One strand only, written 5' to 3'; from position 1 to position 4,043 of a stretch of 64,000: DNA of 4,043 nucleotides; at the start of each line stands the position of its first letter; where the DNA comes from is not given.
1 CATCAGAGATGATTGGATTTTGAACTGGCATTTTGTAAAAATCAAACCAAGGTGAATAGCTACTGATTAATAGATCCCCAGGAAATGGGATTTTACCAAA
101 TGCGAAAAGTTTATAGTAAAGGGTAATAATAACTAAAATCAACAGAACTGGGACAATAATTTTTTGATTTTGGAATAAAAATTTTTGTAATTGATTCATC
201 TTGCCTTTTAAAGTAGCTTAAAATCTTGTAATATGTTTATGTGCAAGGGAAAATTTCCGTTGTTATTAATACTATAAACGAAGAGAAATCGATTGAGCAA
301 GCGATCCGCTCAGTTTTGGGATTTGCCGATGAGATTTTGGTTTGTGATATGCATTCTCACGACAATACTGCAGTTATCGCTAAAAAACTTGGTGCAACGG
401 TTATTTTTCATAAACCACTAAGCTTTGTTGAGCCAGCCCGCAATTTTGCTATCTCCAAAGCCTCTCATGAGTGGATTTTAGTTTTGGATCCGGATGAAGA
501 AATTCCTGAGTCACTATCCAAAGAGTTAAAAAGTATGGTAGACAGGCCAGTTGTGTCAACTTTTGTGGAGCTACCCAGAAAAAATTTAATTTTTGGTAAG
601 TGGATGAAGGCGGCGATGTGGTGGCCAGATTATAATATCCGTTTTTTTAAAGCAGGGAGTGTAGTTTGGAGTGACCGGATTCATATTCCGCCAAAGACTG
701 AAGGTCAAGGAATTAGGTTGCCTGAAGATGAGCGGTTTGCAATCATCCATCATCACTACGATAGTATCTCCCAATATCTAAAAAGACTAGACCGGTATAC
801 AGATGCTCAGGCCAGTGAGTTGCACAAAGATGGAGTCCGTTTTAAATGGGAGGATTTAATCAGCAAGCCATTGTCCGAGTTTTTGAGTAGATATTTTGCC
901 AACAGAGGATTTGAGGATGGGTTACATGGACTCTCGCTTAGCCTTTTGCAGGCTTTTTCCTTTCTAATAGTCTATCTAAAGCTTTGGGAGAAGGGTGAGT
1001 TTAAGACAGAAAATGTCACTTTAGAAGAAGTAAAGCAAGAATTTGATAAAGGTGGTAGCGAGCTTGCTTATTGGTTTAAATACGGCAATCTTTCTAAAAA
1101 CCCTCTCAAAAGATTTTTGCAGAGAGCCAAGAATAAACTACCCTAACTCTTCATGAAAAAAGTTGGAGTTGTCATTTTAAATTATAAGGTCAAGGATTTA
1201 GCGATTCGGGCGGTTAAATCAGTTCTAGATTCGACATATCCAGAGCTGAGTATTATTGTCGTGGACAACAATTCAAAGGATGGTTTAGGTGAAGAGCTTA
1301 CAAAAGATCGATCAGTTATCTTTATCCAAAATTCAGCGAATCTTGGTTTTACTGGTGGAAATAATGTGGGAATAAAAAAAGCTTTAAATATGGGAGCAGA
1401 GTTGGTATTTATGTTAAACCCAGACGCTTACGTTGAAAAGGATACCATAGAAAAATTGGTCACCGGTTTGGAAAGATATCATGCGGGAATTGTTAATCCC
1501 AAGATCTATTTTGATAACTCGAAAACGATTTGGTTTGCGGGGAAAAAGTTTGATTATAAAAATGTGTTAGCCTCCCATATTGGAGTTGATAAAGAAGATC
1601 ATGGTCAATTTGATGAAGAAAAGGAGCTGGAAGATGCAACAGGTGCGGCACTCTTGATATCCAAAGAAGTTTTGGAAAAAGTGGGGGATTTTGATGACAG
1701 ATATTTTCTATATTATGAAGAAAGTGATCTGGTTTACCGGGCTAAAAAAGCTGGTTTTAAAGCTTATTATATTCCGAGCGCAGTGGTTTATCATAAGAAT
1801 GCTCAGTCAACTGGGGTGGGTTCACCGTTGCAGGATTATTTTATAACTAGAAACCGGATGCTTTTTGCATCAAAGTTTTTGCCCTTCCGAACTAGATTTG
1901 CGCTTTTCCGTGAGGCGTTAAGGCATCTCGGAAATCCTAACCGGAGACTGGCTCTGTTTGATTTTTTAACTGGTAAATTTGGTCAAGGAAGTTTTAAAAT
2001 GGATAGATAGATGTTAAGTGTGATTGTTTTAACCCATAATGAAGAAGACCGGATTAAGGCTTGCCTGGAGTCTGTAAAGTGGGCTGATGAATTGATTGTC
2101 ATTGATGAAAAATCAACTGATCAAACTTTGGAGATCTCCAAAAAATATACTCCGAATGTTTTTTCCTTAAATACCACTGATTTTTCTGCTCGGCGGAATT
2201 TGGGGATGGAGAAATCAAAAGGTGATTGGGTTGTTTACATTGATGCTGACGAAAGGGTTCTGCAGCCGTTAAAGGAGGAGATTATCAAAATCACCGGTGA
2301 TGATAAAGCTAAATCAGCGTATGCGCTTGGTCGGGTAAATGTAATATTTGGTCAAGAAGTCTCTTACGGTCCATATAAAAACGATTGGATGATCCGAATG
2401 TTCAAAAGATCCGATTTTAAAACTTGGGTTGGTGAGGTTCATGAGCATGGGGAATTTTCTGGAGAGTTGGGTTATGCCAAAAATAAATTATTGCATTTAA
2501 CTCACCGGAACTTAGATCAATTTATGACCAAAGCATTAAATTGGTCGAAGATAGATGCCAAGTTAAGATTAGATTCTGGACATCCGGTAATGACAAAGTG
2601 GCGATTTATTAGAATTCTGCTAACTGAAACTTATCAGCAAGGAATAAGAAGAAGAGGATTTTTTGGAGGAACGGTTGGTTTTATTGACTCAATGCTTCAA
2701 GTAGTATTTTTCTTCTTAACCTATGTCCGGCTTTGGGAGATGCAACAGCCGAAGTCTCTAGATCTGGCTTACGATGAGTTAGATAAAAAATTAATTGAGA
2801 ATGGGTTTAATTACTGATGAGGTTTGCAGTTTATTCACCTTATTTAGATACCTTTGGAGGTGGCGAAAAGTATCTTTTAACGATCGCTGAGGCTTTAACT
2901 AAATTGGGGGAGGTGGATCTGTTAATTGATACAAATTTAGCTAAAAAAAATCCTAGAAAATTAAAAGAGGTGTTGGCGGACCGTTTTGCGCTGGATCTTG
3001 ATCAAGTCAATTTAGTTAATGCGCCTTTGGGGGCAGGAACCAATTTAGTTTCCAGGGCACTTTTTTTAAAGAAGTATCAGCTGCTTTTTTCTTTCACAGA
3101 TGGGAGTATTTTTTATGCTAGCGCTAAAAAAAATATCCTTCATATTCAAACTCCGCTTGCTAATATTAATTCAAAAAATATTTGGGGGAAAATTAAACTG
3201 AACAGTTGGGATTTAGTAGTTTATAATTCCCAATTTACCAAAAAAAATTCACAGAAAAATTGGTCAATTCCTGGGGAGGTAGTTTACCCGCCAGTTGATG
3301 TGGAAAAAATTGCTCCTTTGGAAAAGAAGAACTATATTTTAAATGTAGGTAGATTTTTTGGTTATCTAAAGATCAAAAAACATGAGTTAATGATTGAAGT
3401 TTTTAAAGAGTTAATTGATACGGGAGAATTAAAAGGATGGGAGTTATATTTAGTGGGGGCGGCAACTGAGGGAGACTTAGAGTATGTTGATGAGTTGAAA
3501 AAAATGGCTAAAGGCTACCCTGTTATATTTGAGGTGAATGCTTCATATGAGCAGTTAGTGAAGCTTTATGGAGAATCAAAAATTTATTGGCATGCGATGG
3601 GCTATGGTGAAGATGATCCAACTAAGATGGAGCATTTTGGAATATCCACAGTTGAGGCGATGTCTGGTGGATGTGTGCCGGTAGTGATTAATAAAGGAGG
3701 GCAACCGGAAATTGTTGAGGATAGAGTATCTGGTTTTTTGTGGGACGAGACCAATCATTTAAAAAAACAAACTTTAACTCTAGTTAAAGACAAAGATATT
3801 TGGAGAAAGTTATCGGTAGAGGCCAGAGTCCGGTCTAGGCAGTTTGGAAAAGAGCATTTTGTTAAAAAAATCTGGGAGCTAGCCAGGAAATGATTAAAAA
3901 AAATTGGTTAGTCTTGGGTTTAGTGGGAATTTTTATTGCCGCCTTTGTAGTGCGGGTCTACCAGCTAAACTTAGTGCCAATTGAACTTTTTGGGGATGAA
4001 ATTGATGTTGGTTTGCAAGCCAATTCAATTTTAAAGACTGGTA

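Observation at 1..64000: A >60-kb uninterrupted glycosylation super-island with >50 glycan-assembly genes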

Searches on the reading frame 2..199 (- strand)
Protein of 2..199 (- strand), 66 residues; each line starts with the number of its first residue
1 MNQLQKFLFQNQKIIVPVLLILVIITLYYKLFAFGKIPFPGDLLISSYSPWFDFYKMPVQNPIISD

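Call 15: search_protein_families(library=pfam, proteins=[window:2-199:-], max_evalue=10)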
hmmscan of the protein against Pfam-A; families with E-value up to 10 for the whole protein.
window:2-199:- (66 aa): 1 family
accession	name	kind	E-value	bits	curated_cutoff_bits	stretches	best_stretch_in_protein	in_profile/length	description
PF11857.13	DUF3377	-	0.0035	17.7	26.5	1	14-36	32-54/72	Domain of unknown function (DUF3377)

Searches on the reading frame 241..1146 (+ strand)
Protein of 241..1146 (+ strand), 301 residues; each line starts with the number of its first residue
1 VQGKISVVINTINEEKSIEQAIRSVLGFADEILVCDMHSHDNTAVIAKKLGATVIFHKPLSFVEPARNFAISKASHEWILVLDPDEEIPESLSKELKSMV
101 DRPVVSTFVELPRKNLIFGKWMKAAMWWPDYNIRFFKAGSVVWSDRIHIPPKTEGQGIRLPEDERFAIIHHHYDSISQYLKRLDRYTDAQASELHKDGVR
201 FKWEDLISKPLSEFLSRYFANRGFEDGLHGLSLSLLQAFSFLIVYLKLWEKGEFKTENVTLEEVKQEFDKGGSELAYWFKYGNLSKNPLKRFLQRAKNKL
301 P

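Call 4: search_protein_families(library=pfam, proteins=[window:241-1146:+], max_evalue=0.01)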
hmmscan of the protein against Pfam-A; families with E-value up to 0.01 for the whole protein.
window:241-1146:+ (301 aa): 2 families
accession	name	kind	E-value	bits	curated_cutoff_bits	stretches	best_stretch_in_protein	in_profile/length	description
PF00535.33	Glycos_transf_2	-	3.9e-17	63.1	23.3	1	6-134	1-136/168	Glycosyl transferase family 2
PF13704.12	Glyco_tranf_2_4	-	2.6e-05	25.1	27.5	1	13-86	2-82/98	Glycosyl transferase family 2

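Call 27: search_protein_families(library=ncbifam, proteins=[window:241-1146:+], max_evalue=0.00001)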
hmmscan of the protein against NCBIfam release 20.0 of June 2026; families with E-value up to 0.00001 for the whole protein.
window:241-1146:+ (301 aa): 5 families
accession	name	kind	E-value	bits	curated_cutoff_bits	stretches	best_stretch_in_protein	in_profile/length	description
TIGR04283.1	glyco_like_mftF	equivalog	2.1e-11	43.9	182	1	5-128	1-127/221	TIGR04283 family arsenosugar biosynthesis glycosyltransferase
TIGR04195.1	S_glycosyl_SunS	equivalog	1.3e-08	34.1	350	1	5-94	59-150/421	SunS family peptide S-glycosyltransferase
NF010496.0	PRK13915.1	equivalog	4.6e-08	32.5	262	1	3-57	31-91/307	glucosyl-3-phosphoglycerate synthase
TIGR04182.1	glyco_TIGR04182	equivalog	7.4e-08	32.1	325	1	5-87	2-84/293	S-layer glycoprotein N-glycosyltransferase AglJ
NF047683.1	TeichurnBiosyTuaG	equivalog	2.1e-06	27.6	400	1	2-109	5-121/252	teichuronic acid biosynthesis protein TuaG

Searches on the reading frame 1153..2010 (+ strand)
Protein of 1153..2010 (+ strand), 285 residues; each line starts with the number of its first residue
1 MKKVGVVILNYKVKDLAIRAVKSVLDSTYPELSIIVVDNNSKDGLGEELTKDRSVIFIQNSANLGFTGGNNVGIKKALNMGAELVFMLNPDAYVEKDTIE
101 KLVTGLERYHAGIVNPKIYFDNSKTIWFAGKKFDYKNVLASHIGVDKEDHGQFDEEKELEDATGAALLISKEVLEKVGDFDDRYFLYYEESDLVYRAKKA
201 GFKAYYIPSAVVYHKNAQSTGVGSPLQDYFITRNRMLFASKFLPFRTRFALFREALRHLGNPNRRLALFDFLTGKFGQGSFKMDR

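Call 4: search_protein_families(library=pfam, proteins=[window:1153-2010:+], max_evalue=0.01)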
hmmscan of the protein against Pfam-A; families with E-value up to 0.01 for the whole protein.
window:1153-2010:+ (285 aa): 4 families
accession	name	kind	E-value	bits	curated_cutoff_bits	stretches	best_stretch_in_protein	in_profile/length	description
PF00535.33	Glycos_transf_2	-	1.9e-19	70.7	23.3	1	6-177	2-167/168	Glycosyl transferase family 2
PF13641.12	Glyco_tranf_2_3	-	7.4e-14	52.7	27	1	4-219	3-216/230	Glycosyltransferase like family 2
PF13632.12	Glyco_trans_2_3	-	2.7e-05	24.5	27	1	85-239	2-142/198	Glycosyl transferase family group 2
PF10111.15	Glyco_tranf_2_2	-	0.00022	21.2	27.3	1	29-219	25-221/276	Glycosyltransferase like family 2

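Call 27: search_protein_families(library=ncbifam, proteins=[window:1153-2010:+], max_evalue=0.00001)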
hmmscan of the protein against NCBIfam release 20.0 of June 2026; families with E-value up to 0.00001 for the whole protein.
window:1153-2010:+ (285 aa): 8 families
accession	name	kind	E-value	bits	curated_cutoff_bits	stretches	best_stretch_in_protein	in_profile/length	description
TIGR01556.1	rhamnosyltran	subfamily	8.7e-22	77.6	200.55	1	31-238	21-235/281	rhamnosyltransferase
TIGR03965.1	mycofact_glyco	equivalog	4.6e-12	45.6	280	1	4-216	76-282/467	mycofactocin biosynthesis glycosyltransferase MftF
NF041394.1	GtaseAglG_Halo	equivalog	1.6e-11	44.1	440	1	3-215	2-216/304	glucosyl-dolichyl phosphate glucuronosyltransferase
NF050113.1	gal_furan_GlfT1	equivalog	1.6e-11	44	330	1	6-204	3-196/290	galactofuranosyltransferase GlfT1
NF038299.1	EPS_HpsN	equivalog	1.7e-08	33.9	425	1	3-222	2-228/317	hormogonium polysaccharide biosynthesis glycosyltransferase HpsN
NF050050.1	ProtGlycPglI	equivalog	3.2e-08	33.3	500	1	1-134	1-137/306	GalNAc(5)-diNAcBac-PP-undecaprenol beta-1,3-glucosyltransferase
TIGR03937.1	PgaC_IcaA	equivalog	3.6e-08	32.8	422.3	1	2-213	45-249/407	poly-beta-1,6-N-acetyl-D-glucosamine synthase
NF041875.1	EPS_EpsD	equivalog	1.3e-07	31.3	370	1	6-218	3-210/325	exopolysaccharide biosynthesis glycosyltransferase EpsD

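Call 91: find_encoding_contigs(protein=window:1153-2010:+, flank=10000, max_places=3)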
Protein window:1153-2010:+ (285 aa): 1 contig read that carries it; 1 place shown.
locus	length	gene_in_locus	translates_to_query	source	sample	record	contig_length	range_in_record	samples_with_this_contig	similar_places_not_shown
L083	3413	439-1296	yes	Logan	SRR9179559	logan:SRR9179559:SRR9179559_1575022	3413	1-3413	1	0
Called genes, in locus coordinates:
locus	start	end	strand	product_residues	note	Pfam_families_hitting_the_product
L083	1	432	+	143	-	?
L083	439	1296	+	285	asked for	PF00535:Glycos_transf_2, PF13641:Glyco_tranf_2_3, PF13632:Glyco_trans_2_3 (weak)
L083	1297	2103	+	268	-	PF00535:Glycos_transf_2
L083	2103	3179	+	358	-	PF13439:Glyco_transf_4 (faint), PF00534:Glycos_transf_1, PF13692:Glyco_trans_1_4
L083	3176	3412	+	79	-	?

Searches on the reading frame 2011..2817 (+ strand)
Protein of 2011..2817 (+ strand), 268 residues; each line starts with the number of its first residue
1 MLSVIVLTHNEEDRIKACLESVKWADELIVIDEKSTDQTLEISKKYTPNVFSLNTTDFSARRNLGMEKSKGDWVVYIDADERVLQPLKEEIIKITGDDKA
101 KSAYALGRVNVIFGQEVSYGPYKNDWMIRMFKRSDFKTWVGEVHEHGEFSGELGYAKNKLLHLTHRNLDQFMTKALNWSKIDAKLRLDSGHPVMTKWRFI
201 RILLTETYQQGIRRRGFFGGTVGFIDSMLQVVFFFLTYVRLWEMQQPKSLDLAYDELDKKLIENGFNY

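Call 4: search_protein_families(library=pfam, proteins=[window:2011-2817:+], max_evalue=0.01)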
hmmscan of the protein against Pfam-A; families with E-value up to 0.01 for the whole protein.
window:2011-2817:+ (268 aa): 3 families
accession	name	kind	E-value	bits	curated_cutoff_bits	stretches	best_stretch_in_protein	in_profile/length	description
PF00535.33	Glycos_transf_2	-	9.4e-20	71.6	23.3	1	3-147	1-154/168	Glycosyl transferase family 2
PF13704.12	Glyco_tranf_2_4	-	1.5e-06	29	27.5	1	9-83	1-84/98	Glycosyl transferase family 2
PF10111.15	Glyco_tranf_2_2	-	6e-05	23.1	27.3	1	19-93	20-104/276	Glycosyltransferase like family 2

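Call 27: search_protein_families(library=ncbifam, proteins=[window:2011-2817:+], max_evalue=0.00001)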
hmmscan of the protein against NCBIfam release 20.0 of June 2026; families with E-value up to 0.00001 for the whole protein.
window:2011-2817:+ (268 aa): 5 families
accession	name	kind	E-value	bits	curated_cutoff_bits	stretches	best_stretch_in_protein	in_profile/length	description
TIGR04195.1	S_glycosyl_SunS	equivalog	1.9e-13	50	350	1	6-83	63-144/421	SunS family peptide S-glycosyltransferase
NF007482.0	PRK10073.1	equivalog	7.4e-13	48.2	423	1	2-99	8-114/334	glycosyltransferase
TIGR04283.1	glyco_like_mftF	equivalog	3.1e-12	46.6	182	1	2-101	1-102/221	TIGR04283 family arsenosugar biosynthesis glycosyltransferase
NF047683.1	TeichurnBiosyTuaG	equivalog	1.4e-06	28.2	400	1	2-87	8-103/252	teichuronic acid biosynthesis protein TuaG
NF041875.1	EPS_EpsD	equivalog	5.6e-06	26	370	1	2-161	1-168/325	exopolysaccharide biosynthesis glycosyltransferase EpsD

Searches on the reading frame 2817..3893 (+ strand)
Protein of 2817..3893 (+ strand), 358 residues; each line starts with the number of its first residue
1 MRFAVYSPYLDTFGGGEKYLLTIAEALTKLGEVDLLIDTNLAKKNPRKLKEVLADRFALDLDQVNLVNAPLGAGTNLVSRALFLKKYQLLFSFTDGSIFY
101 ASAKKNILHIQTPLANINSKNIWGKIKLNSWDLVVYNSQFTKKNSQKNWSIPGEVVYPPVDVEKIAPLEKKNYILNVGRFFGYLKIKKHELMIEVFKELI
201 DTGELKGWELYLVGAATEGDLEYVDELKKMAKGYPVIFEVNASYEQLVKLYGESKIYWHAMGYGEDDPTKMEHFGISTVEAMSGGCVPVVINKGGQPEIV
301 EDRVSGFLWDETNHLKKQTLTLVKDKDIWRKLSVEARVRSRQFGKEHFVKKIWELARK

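Call 4: search_protein_families(library=pfam, proteins=[window:2817-3893:+], max_evalue=0.01)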
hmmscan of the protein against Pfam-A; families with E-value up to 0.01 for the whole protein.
window:2817-3893:+ (358 aa): 5 families
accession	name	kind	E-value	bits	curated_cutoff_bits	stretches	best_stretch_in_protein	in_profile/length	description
PF00534.26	Glycos_transf_1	-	7.4e-21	74.9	26.4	1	164-333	8-166/172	Glycosyl transferases group 1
PF13692.12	Glyco_trans_1_4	-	2.9e-13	50.7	27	1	172-325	2-142/142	Glycosyl transferases group 1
PF13439.12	Glyco_transf_4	-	9.3e-06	26.2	28.5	1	13-164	1-170/170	Glycosyltransferase Family 4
PF20706.3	GT4-conflict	-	0.0022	17.5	26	1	166-305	192-325/385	Family 4 Glycosyltransferase in conflict systems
PF15924.11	ALG11_N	-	0.0082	16.6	29.8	0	3-81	4-82/209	ALG11 mannosyltransferase N-terminus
